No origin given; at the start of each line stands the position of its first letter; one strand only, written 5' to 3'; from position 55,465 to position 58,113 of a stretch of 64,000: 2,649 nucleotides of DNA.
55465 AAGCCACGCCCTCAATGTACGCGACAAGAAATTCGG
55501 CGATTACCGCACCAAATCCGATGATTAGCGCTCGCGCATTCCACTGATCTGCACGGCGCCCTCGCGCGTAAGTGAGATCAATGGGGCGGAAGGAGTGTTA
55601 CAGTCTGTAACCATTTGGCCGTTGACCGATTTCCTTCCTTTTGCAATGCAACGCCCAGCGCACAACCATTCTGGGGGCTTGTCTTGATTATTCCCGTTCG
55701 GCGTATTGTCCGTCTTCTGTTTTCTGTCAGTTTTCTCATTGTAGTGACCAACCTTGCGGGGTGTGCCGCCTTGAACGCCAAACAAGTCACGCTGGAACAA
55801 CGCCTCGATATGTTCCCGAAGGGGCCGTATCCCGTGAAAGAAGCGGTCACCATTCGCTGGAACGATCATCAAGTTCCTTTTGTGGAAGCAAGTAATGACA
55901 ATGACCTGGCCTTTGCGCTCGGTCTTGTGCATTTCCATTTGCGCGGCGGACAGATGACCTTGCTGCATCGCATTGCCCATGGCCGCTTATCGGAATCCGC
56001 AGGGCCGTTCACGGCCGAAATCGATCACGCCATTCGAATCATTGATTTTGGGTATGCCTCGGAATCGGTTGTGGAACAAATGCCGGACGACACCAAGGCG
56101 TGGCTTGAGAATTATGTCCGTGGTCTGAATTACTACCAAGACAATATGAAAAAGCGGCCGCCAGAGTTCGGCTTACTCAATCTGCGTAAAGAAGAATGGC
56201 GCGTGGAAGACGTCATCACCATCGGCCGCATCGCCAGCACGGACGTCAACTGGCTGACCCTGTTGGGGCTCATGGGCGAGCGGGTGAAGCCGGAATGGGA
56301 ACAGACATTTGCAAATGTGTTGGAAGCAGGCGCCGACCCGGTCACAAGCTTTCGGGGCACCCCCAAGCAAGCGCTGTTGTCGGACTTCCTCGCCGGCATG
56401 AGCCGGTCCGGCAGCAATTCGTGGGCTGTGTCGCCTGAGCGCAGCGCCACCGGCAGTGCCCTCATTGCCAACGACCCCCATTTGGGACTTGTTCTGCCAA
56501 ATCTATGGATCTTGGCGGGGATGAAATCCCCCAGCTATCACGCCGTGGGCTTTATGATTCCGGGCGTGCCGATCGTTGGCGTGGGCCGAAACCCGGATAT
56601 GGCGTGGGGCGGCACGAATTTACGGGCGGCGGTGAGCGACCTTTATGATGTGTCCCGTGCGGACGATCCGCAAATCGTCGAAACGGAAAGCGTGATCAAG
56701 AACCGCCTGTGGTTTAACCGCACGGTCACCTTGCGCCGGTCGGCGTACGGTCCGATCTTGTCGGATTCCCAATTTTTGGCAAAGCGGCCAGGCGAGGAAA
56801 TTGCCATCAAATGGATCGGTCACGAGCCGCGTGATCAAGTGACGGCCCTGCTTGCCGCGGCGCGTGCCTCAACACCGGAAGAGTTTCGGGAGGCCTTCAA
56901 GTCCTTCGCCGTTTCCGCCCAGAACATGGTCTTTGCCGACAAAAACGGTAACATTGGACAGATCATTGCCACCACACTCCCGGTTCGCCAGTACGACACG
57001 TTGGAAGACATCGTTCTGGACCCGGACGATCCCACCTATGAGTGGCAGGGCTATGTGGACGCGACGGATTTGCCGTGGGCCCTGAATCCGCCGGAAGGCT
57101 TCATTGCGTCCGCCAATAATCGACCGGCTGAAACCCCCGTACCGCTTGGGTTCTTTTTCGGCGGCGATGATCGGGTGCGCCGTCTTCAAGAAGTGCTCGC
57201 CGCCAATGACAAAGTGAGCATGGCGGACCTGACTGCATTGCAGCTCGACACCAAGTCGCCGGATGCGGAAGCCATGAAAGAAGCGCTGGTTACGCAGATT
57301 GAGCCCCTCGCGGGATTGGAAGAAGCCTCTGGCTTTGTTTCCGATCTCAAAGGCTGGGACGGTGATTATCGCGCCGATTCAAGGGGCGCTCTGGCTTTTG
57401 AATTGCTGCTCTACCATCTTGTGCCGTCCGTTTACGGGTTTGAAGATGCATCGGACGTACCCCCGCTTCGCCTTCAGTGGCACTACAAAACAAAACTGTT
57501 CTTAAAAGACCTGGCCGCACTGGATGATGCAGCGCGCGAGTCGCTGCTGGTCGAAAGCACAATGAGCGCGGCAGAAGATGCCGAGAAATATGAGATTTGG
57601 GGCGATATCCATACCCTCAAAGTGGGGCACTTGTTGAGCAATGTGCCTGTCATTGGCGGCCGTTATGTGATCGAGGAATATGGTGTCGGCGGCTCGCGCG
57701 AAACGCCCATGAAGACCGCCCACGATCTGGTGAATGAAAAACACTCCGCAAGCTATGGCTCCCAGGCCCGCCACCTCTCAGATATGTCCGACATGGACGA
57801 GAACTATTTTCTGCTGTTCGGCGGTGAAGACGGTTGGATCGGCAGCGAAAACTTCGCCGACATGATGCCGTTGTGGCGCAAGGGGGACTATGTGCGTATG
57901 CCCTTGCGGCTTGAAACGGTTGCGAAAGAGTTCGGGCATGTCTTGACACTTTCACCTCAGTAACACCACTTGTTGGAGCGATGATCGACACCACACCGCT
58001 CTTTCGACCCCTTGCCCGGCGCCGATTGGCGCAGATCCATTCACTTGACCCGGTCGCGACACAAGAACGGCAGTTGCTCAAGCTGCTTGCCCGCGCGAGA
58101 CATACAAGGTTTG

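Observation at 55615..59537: Penicillin/AHL-acylase lipoprotein immediately followed by a GH3 acyl-acid amido synthetase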

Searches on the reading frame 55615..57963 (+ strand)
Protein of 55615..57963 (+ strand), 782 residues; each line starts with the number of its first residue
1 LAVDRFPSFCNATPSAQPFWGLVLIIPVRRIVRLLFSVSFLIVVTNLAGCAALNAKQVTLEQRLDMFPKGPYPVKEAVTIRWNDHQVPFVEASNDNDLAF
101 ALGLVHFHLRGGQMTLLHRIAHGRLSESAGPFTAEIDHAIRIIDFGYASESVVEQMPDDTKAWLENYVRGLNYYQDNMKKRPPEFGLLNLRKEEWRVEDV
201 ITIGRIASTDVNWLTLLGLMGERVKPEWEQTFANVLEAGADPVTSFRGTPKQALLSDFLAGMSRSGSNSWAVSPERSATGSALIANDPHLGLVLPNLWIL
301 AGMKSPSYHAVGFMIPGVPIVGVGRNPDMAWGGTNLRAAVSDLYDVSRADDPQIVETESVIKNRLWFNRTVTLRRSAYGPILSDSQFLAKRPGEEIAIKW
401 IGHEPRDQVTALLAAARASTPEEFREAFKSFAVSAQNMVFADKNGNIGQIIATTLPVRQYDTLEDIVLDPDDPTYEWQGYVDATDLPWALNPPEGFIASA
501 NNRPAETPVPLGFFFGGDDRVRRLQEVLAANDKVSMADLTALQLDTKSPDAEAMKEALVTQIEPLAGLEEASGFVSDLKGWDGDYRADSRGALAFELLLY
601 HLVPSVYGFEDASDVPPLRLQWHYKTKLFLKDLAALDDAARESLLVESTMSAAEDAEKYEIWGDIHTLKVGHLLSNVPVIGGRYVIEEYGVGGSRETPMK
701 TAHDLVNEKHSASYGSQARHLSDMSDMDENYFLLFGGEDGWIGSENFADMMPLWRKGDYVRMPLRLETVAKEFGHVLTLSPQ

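Call 6: search_protein_families(library=pfam, proteins=[window:55615-57963:+])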
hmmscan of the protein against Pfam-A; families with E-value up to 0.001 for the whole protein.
window:55615-57963:+ (782 aa): 1 family
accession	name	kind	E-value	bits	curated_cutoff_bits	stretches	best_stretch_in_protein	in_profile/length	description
PF01804.23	Penicil_amidase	-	3.2e-151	506.1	21.3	1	78-770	2-674/675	Penicillin amidase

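Call 7: search_protein_families(library=ncbifam, proteins=[window:55615-57963:+])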
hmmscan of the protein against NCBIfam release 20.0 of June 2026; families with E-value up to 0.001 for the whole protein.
window:55615-57963:+ (782 aa): 1 family
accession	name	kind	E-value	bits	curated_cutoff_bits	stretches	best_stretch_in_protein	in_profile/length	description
NF051460.1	bi_acylase_PvdQ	equivalog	3.4e-07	28.5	950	1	265-334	211-281/763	bifunctional acylase PvdQ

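Call 24: search_solved_structures(query=window:55615-57960:+, max_evalue=0.001, show_alignments=1)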
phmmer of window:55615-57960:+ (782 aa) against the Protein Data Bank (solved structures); distinct sequences matched with E-value up to 0.001: 42.
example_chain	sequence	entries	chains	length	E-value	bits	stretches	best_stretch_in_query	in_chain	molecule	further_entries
7ea4_A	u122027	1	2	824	5e-49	170.3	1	265-761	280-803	D-succinylase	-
7eby_A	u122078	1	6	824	5.9e-49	170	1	265-761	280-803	D-succinylase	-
4hst_B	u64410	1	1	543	1e-27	99.8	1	267-764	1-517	glutaryl-7-aminocephalosporanic acid acylase beta chain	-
4hsr_B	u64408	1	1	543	1.4e-27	99.4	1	267-764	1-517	glutaryl-7-aminocephalosporanic acid acylase beta chain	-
3k3w_B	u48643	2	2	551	2.9e-22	81.7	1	267-541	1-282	Penicillin G acylase | Penicillin G acylase, beta subunit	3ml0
6nvy_B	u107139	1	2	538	1.1e-20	76.6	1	267-543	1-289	Penicillin G acylase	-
6nvw_B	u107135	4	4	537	1.2e-20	76.4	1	267-544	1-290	Penicillin G acylase | Penicillin G acylase subunit beta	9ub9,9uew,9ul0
35sz_C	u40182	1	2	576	4.9e-20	74.4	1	267-761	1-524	Penicillin acylase family protein, beta chain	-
6nvx_B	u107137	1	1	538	5.4e-19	71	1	267-547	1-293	penicillin G acylase, beta-subunit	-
8brq_B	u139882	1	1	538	7.8e-19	70.4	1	267-547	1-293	Penicillin G acylase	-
8brr_B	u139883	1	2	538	7.8e-19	70.4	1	267-547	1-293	Penicillin G acylase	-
8brs_B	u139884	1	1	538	7.8e-19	70.4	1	267-547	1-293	Penicillin G acylase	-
8brt_B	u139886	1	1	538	5.2e-18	67.7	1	267-547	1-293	Penicillin G acylase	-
1cp9_B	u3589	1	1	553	1.9e-15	59.3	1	267-591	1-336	Penicillin G amidase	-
3s8r_A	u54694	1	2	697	2.1e-15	59.1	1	262-597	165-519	Glutaryl-7-aminocephalosporanic-acid acylase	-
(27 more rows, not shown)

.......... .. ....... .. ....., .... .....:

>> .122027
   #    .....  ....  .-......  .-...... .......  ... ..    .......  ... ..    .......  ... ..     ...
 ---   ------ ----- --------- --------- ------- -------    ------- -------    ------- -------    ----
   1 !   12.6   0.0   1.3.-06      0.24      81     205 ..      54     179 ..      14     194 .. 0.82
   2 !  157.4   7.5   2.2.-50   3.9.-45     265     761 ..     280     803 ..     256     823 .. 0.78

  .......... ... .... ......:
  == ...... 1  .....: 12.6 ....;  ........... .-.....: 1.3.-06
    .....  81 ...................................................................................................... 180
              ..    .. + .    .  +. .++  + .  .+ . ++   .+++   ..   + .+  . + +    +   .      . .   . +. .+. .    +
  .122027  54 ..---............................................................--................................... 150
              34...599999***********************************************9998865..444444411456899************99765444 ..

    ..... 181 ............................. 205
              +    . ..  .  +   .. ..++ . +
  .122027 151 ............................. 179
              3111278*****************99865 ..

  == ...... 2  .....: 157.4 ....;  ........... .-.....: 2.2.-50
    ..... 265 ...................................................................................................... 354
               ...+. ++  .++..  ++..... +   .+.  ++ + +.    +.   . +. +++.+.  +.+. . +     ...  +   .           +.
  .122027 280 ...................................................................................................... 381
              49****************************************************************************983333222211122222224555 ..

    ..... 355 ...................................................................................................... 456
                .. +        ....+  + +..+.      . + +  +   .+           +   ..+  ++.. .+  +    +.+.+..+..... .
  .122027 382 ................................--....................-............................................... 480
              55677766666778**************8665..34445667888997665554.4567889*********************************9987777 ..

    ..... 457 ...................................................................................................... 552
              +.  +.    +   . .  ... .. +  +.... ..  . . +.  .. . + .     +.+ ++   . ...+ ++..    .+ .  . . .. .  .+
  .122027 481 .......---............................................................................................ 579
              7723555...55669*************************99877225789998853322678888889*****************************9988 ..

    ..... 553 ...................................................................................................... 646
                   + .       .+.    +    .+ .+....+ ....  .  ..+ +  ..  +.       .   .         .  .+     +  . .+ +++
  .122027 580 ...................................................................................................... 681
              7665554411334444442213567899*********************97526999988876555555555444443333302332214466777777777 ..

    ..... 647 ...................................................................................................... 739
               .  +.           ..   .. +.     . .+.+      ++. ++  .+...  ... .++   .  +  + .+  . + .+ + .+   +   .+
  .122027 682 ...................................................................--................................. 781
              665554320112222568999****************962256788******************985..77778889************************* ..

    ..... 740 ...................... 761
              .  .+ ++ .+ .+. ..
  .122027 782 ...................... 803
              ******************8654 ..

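Call 33: find_homologous_proteins(query=window:55684-57960:+)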
Query window:55684-57960:+ (759 aa): 1405 proteins with E <= 0.001 among 8000 candidates; the best 120 are listed.
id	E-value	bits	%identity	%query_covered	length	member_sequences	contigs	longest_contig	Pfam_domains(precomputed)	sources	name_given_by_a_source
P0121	0.0e+0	1742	100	100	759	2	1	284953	PF01804.24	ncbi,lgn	-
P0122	0.0e+0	1510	85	100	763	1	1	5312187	PF01804.24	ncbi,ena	-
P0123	0.0e+0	1475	86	97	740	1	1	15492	PF01804.24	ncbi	-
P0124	0.0e+0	1469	82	100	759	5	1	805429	PF01804.24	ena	-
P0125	0.0e+0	1447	82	100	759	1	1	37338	PF01804.24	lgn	-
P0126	0.0e+0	1338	77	97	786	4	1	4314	PF01804.24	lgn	-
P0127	0.0e+0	1026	59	97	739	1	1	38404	PF01804.24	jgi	jgi:penicillin amidase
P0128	1.0e-277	941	53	99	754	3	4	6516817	PF01804.24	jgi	-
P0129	2.4e-270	917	53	99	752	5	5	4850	PF01804.24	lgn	-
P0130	4.8e-269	913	54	98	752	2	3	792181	PF01804.24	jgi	jgi:penicillin amidase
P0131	1.1e-268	912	54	97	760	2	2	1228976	PF01804.24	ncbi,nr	ncbi:MAG: penicillin acylase family protein [Alphaproteobacteria bacterium]|nr:penicillin acylase fa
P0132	9.2e-267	905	52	99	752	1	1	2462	PF01804.24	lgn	-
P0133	3.3e-265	900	52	98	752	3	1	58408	PF01804.24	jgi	-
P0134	9.5e-265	899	53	97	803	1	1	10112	PF01804.24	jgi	jgi:penicillin amidase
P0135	3.7e-263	893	53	99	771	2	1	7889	PF01804.24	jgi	jgi:penicillin amidase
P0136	4.7e-262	890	53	97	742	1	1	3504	PF01804.24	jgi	jgi:penicillin G amidase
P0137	8.1e-262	889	54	97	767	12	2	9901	PF01804.24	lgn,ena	-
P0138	1.1e-259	882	51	99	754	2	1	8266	PF01804.24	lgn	-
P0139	6.1e-259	879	53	96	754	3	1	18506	PF01804.24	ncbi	ncbi:MAG: penicillin acylase family protein [Pseudomonadota bacterium]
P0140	6.3e-258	876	53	97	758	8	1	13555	PF01804.24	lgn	-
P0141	6.9e-258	876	52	98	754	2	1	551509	PF01804.24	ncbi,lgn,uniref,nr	ncbi:penicillin acylase family protein [Fodinicurvata sediminis]|uniref:penicillin acylase family pr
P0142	9.6e-256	869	52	97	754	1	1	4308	PF01804.24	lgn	-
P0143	1.6e-254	865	52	97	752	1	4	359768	PF01804.24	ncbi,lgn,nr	ncbi:MAG: penicillin acylase family protein [Alphaproteobacteria bacterium]|nr:penicillin acylase fa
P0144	8.6e-254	862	53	97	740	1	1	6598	PF01804.24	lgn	-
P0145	2.4e-252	858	53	97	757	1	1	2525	PF01804.24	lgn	-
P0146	3.0e-251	854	50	98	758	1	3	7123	PF01804.24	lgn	-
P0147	1.4e-250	852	50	96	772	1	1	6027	PF01804.24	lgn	-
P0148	1.6e-249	848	51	99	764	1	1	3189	PF01804.24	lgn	-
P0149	4.8e-249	847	52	97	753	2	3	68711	PF01804.24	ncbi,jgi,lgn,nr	ncbi:MAG: penicillin acylase family protein [Alphaproteobacteria bacterium]|nr:penicillin acylase fa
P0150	5.6e-248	843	51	96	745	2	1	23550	PF01804.24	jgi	jgi:penicillin amidase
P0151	6.6e-248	843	52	96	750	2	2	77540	PF01804.24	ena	-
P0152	8.2e-248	843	53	96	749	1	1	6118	PF01804.24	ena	-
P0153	1.4e-247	842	52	96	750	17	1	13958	PF01804.24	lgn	-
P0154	3.2e-247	841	51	98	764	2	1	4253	PF01804.24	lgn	-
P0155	3.9e-246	837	51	99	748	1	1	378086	PF01804.24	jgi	jgi:penicillin amidase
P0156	1.1e-245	835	52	96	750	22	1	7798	PF01804.24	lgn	-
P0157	1.4e-245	835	51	97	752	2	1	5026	PF01804.24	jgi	jgi:penicillin amidase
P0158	1.4e-245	835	51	95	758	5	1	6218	PF01804.24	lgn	-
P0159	3.6e-245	834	51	96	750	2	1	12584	PF01804.24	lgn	-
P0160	9.3e-245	832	51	93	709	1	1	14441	PF01804.24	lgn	-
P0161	9.6e-245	832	50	98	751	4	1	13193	PF01804.24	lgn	-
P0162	1.1e-244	832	52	96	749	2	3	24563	PF01804.24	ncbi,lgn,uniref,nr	ncbi:penicillin acylase family protein [Mycobacterium sp. KBS0706]|uniref:penicillin acylase family 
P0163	1.3e-244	832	50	99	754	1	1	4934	PF01804.24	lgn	-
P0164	1.4e-244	832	51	97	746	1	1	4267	PF01804.24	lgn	-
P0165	5.4e-244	830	50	96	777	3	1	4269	PF01804.24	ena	-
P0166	6.7e-244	830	51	96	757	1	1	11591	PF01804.24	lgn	-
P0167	7.1e-244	830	50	97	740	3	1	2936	PF01804.24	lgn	-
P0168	7.1e-244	830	50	97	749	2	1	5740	PF01804.24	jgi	jgi:penicillin amidase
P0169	8.8e-244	829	52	96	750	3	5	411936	PF01804.24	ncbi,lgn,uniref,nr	ncbi:penicillin acylase family protein [Inquilinus limosus]|uniref:penicillin acylase family protein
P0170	3.9e-243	827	50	96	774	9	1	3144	PF01804.24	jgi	jgi:penicillin amidase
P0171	5.8e-243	827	50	98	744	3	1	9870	PF01804.24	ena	-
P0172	1.3e-242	825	50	99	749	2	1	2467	PF01804.24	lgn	-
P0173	8.8e-242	823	51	97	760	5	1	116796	PF01804.24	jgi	-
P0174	8.9e-242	823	51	96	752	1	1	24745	PF01804.24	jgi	jgi:penicillin amidase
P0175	1.0e-241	822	49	96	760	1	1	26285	PF01804.24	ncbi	-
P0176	1.9e-241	822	49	99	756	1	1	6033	PF01804.24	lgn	-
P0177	2.3e-241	821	52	97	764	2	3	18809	PF01804.24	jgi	jgi:penicillin amidase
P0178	3.6e-241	821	50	96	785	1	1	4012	PF01804.24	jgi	jgi:penicillin G amidase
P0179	2.4e-240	818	50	97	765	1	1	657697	PF01804.24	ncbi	-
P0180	3.6e-240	817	49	96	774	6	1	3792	PF01804.24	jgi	jgi:penicillin amidase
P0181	6.5e-240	816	50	99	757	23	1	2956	PF01804.24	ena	-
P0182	1.1e-239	816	48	99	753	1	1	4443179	PF01804.24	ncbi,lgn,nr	ncbi:Acyl-homoserine lactone acylase QuiP [Alphaproteobacteria bacterium SO-S41]|nr:Acyl-homoserine 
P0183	1.6e-239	815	50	99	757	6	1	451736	PF01804.24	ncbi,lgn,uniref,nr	ncbi:penicillin amidase [Inquilinus ginsengisoli]|uniref:Penicillin amidase n=1 Tax=Inquilinus ginse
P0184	2.1e-239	815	49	97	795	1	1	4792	PF01804.24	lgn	-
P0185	3.3e-239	814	49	99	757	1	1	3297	PF01804.24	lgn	-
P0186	1.5e-238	812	49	96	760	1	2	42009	PF01804.24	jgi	jgi:penicillin amidase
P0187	2.1e-238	811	49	95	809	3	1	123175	PF01804.24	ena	-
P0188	2.3e-238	811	49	99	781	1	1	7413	PF01804.24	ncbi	-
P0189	7.0e-238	810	50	96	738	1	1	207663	PF01804.24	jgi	jgi:penicillin amidase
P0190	7.8e-238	810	50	98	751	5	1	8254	PF01804.24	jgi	-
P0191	9.1e-238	809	51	96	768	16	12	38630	PF01804.24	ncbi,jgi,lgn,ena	-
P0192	9.6e-238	809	48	98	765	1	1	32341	PF01804.24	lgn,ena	-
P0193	1.1e-237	809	49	97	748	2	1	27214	PF01804.24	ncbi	ncbi:MAG: penicillin acylase family protein [Pseudomonadota bacterium]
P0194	1.8e-237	808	49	96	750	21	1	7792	PF01804.24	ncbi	ncbi:MAG: penicillin acylase family protein [Rhodoplanes sp.]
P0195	2.1e-237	808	50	99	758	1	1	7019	PF01804.24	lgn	-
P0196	2.3e-237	808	47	96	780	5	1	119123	PF01804.24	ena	-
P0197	2.8e-237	808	51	96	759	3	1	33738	PF01804.24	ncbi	-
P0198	3.1e-237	808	51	96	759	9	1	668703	PF01804.24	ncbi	ncbi:MAG: penicillin acylase family protein [Micropepsaceae bacterium]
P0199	5.6e-237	807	49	97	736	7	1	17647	PF01804.24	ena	-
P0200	7.1e-237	806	50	97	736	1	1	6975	PF01804.24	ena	-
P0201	1.4e-236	805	49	97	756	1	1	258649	PF01804.24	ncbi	ncbi:MAG: penicillin acylase family protein [Rhodospirillales bacterium]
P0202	1.5e-236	805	48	98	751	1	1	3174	PF01804.24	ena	-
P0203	1.7e-236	805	50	96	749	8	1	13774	PF01804.24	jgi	jgi:penicillin G amidase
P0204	1.8e-236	805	50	96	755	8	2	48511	PF01804.24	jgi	-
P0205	3.4e-236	804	49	97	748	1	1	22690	PF01804.24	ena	-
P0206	3.5e-236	804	49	96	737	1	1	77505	PF01804.24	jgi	jgi:penicillin amidase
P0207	3.7e-236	804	51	96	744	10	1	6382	PF01804.24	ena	-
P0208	3.8e-236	804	49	98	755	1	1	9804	PF01804.24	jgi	jgi:penicillin amidase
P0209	4.1e-236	804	48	96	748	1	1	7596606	PF01804.24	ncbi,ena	-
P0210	4.5e-236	804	49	96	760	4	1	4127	PF01804.24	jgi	jgi:penicillin G amidase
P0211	5.7e-236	803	51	97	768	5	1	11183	PF01804.24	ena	-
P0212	7.7e-236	803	49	97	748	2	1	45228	PF01804.24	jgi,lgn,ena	-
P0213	8.3e-236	803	50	97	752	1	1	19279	PF01804.24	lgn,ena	-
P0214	2.1e-235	801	49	95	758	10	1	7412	PF01804.24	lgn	-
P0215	2.2e-235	801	49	98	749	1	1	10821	PF01804.24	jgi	jgi:penicillin amidase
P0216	2.5e-235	801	50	96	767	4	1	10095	PF01804.24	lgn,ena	-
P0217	3.0e-235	801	48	97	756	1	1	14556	PF01804.24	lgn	-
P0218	3.9e-235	801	49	96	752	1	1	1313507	PF01804.24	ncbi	ncbi:MAG: penicillin acylase family protein [Rhodospirillales bacterium]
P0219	4.6e-235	800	49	96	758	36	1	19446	PF01804.24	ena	-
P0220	5.5e-235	800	49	95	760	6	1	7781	PF01804.24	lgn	-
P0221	7.8e-235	800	49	96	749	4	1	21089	PF01804.24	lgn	-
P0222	9.4e-235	799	50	97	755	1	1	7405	PF01804.24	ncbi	ncbi:MAG: penicillin acylase family protein [Pseudomonadota bacterium]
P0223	1.5e-234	799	46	98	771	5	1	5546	PF01804.24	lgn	-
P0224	2.2e-234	798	49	96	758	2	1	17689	PF01804.24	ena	-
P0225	2.3e-234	798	49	99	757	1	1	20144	PF01804.24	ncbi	-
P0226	2.5e-234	798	50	96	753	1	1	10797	PF01804.24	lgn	-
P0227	2.6e-234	798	47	97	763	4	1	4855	PF01804.24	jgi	jgi:penicillin amidase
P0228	2.7e-234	798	48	98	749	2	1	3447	PF01804.24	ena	-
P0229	4.1e-234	797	49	95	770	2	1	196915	PF01804.24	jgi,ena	-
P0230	6.3e-234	797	49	96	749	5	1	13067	PF01804.24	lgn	-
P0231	6.8e-234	797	50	96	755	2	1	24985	PF01804.24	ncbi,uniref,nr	ncbi:penicillin acylase family protein [Caldovatus aquaticus]|uniref:Penicillin acylase family prote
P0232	8.3e-234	796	49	98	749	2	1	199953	PF01804.24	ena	-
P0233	9.8e-234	796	49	98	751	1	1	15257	PF01804.24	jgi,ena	jgi:penicillin amidase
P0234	1.1e-233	796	49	97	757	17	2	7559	PF01804.24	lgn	-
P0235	1.1e-233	796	48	97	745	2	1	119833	PF01804.24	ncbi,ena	-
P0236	1.4e-233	796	50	96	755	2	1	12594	PF01804.24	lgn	-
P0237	1.5e-233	795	47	100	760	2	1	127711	PF01804.24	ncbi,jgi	jgi:penicillin amidase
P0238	1.6e-233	795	48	98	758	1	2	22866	PF01804.24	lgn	-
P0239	2.1e-233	795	48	97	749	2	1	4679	PF01804.24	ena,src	-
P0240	2.4e-233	795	46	98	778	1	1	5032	PF01804.24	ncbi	-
